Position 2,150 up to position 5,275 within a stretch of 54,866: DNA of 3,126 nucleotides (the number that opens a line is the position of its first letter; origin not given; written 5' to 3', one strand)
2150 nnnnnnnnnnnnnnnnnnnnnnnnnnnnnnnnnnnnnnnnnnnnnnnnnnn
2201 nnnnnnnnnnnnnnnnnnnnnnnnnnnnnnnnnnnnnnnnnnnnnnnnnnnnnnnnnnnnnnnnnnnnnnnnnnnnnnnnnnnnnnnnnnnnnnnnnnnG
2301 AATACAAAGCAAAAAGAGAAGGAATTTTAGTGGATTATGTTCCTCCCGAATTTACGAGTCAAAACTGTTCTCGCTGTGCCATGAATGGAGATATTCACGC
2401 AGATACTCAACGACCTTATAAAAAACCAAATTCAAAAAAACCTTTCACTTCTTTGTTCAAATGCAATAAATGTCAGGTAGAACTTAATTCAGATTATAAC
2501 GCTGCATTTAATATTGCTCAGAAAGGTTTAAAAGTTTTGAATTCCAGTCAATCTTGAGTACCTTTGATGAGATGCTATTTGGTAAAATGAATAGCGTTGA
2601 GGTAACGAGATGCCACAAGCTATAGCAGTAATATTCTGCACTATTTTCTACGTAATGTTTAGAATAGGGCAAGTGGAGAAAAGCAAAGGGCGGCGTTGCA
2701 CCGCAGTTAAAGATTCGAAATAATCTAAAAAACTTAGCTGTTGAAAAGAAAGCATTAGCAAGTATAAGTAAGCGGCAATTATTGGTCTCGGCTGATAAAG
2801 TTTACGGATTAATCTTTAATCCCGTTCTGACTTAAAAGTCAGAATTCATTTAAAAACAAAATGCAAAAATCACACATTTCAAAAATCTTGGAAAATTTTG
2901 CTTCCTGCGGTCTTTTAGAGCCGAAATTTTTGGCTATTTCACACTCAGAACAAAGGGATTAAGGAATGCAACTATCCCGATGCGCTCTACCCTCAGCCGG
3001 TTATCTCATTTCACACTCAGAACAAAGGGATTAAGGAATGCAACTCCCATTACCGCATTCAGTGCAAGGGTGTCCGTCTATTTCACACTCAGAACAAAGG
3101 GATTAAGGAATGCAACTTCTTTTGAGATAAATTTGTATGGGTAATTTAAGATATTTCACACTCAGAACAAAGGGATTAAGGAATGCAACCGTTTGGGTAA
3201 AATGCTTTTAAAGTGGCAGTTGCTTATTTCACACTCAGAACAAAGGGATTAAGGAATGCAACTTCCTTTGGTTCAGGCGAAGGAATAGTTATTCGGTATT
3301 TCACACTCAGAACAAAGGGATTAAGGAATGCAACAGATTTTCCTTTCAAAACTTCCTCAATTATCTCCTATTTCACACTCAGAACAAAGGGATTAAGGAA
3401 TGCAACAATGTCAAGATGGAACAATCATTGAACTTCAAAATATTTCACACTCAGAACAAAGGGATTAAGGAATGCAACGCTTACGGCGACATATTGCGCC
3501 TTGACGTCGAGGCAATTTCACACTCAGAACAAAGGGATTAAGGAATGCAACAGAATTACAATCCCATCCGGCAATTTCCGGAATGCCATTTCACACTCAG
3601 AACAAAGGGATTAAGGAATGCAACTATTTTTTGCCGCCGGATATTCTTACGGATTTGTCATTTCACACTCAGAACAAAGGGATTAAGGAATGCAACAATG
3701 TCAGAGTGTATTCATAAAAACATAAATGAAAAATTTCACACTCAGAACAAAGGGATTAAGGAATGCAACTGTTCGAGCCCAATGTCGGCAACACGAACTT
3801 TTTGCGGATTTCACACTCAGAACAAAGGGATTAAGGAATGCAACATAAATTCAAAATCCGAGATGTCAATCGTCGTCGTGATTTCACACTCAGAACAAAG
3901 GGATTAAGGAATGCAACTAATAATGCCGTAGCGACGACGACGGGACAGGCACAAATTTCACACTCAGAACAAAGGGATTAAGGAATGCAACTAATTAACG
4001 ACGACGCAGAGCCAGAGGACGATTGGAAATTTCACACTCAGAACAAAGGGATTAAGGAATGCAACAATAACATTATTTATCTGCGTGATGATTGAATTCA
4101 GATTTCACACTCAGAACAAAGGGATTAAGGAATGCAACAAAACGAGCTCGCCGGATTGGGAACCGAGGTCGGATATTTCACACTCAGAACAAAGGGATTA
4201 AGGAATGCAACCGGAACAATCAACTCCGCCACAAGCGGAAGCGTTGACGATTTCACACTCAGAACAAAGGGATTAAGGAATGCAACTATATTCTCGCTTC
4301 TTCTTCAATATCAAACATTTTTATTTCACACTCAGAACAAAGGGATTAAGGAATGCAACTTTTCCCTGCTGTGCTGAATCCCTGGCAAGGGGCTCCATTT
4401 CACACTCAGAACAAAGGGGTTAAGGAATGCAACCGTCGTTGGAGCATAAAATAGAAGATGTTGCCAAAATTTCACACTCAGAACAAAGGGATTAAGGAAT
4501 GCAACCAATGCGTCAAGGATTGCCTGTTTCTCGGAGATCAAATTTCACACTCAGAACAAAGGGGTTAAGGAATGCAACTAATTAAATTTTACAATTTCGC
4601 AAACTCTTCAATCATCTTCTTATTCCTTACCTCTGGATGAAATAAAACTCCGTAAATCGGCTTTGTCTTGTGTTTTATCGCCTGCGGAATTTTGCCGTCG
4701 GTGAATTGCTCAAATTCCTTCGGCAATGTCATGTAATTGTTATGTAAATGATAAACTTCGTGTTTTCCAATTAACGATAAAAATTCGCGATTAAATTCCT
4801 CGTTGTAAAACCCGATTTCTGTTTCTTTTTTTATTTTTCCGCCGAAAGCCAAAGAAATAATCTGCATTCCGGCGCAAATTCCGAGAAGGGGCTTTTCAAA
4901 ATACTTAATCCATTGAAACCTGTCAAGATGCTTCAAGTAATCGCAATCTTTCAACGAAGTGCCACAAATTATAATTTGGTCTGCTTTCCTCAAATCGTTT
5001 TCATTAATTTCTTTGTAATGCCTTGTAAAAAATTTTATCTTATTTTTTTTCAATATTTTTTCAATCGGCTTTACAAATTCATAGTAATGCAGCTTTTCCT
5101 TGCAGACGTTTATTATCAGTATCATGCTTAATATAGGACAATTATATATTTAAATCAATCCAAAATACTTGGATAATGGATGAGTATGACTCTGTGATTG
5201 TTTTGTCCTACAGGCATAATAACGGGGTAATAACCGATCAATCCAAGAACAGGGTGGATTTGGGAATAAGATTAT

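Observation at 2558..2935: Candidate tracrRNA: an 18-bp anti-repeat whose two halves can also fold into hairpins with flanking repeat-like copies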

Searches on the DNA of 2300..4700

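Call 5: search_rna_families(source=window, start=2300, end=4700, threshold=evalue, max_evalue=10, show_alignments=3)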
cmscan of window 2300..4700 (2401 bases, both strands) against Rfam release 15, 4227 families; matches with E-value up to 10: 5.
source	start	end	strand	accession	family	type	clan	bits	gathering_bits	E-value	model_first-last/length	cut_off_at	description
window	2959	3050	-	RF00728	mir-81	Gene; miRNA;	CL00091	19.7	54.5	0.4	1-89/89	no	mir-81 microRNA precursor family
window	2893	3039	+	RF02110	DLEU2_6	Gene; lncRNA;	-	17.8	60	3.3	1-135/135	no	Deleted in lymphocytic leukemia 2 conserved region 6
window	3554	3611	-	RF00118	rydB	Gene; sRNA;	-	16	50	4.1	1-61/61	no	rydB RNA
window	3233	3279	-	RF00593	snoU83B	Gene; snRNA; snoRNA; CD-box;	-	15.8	35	8.8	42-89/94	no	Small nucleolar RNA U83B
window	3043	3163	+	RF01242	snR36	Gene; snRNA; snoRNA; HACA-box;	CL00035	15.5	43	9.4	1-180/180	no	Small nucleolar RNA snR36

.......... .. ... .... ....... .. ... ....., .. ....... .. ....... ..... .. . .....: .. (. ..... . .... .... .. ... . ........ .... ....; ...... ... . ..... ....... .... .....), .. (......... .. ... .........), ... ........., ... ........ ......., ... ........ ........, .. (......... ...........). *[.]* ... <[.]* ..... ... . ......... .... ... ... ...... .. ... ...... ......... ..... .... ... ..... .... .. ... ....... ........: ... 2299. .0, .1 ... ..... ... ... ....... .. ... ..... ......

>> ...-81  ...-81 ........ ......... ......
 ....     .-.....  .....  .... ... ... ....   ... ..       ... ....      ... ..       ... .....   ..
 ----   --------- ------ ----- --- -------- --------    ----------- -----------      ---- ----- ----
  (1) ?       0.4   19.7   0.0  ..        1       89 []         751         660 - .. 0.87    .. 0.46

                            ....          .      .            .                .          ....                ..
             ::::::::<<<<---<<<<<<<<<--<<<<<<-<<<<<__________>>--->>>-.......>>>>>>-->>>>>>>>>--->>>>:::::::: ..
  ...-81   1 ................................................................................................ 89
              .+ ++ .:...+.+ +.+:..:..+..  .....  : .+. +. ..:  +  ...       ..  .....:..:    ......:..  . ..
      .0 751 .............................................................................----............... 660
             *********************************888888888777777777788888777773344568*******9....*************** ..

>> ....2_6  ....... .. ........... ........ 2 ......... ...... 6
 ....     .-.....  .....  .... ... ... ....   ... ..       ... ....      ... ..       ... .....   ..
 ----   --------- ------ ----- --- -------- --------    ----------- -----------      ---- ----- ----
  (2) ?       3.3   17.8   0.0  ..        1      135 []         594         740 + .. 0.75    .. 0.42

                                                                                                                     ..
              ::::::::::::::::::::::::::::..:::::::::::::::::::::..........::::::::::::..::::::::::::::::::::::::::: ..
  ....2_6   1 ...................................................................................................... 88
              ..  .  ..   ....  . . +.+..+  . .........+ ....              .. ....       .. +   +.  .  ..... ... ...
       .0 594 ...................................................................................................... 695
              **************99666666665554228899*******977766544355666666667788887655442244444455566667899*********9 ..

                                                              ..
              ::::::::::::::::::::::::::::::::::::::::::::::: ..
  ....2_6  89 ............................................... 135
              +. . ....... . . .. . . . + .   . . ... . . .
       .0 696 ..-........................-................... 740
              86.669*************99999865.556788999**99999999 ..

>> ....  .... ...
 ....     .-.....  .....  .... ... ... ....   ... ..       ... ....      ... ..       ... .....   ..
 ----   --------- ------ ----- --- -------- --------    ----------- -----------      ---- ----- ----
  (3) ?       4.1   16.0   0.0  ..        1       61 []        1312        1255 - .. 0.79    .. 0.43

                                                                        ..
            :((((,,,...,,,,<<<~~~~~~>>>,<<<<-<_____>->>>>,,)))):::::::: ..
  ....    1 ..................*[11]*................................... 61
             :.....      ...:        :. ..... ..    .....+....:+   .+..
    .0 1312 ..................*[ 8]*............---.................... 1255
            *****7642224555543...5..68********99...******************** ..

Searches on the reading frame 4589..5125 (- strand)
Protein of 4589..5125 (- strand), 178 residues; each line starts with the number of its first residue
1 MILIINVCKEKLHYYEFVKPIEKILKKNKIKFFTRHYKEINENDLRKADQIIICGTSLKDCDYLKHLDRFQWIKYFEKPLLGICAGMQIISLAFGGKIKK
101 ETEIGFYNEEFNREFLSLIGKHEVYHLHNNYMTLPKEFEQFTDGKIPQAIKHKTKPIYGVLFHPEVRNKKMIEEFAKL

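Call 8: search_protein_families(library=pfam, proteins=[window:4589-5125:-], max_evalue=0.01)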
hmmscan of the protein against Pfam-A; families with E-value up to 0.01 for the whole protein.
window:4589-5125:- (178 aa): 4 families
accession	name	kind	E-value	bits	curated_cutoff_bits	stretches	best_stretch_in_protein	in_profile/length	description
PF00117.34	GATase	-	7.6e-19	68.6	22.8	1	19-170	11-177/190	Glutamine amidotransferase class-I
PF07722.19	Peptidase_C26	-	1.6e-06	28.5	20.5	1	77-103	105-131/219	Peptidase C26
PF01174.25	SNO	-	0.0013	19.1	27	0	16-98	10-89/188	SNO glutamine amidotransferase family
PF07685.20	GATase_3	-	0.0013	18.8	27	1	36-104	28-102/196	CobB/CobQ-like glutamine amidotransferase domain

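Call 9: search_protein_families(library=ncbifam, proteins=[window:4589-5125:-], max_evalue=0.01)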
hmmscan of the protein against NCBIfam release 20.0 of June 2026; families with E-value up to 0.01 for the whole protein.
window:4589-5125:- (178 aa): 28 families (the best 25 are shown)
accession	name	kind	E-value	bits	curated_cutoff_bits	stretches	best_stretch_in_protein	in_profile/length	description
NF001975.0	PRK00758.1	equivalog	5.6e-18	65.2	198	1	38-170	33-169/185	GMP synthase subunit A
TIGR00888.1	guaA_Nterm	equivalog_domain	8e-16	58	172.15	1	36-170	33-171/188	glutamine-hydrolyzing GMP synthase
NF000848.1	PRK00074.1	equivalog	1.9e-12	46.5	400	1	46-170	40-174/512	glutamine-hydrolyzing GMP synthase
NF005072.0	PRK06490.1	equivalog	2.4e-12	46.4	339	1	51-171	62-192/251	glutamine amidotransferase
NF011201.0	PRK14607.1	equivalog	1.8e-10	40.2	670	1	15-175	13-185/534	bifunctional anthranilate synthase component II/anthranilate phosphoribosyltransferase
NF005458.0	PRK07053.1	equivalog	7.2e-09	35.4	250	1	29-171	29-185/234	glutamine amidotransferase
NF005849.0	PRK07765.1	equivalog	3e-08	33.2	308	1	76-165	75-174/219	aminodeoxychorismate/anthranilate synthase component II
NF005367.0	PRK06895.1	equivalog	1.3e-07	31.7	265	1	24-166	20-172/190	anthranilate synthase component II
TIGR00566.1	trpG_papA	subfamily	2.1e-07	30.9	121.05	1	78-166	75-176/192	glutamine amidotransferase of anthranilate synthase or aminodeoxychorismate synthase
NF045546.1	GCDPHdlase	equivalog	2.2e-07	31.2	250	1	77-171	93-185/198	gamma-glutamyl-CDP-amidate hydrolase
TIGR01368.1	CPSaseIIsmall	equivalog_domain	2.8e-07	29.8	307.35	1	74-166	243-341/361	glutamine-hydrolyzing carbamoyl-phosphate synthase small subunit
TIGR01823.1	PabB-fungal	equivalog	7.7e-07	27.7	442.55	1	77-166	86-186/742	aminodeoxychorismate synthase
NF009475.0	PRK12838.1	equivalog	1.5e-06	27.4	221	1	40-166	203-335/359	carbamoyl phosphate synthase small subunit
TIGR01855.1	IMP_synth_hisH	equivalog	1.7e-06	28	105.4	1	40-117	29-131/198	imidazole glycerol phosphate synthase subunit HisH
NF006562.0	PRK09065.1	equivalog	7.5e-06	25.6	205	1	71-100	81-113/242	glutamine amidotransferase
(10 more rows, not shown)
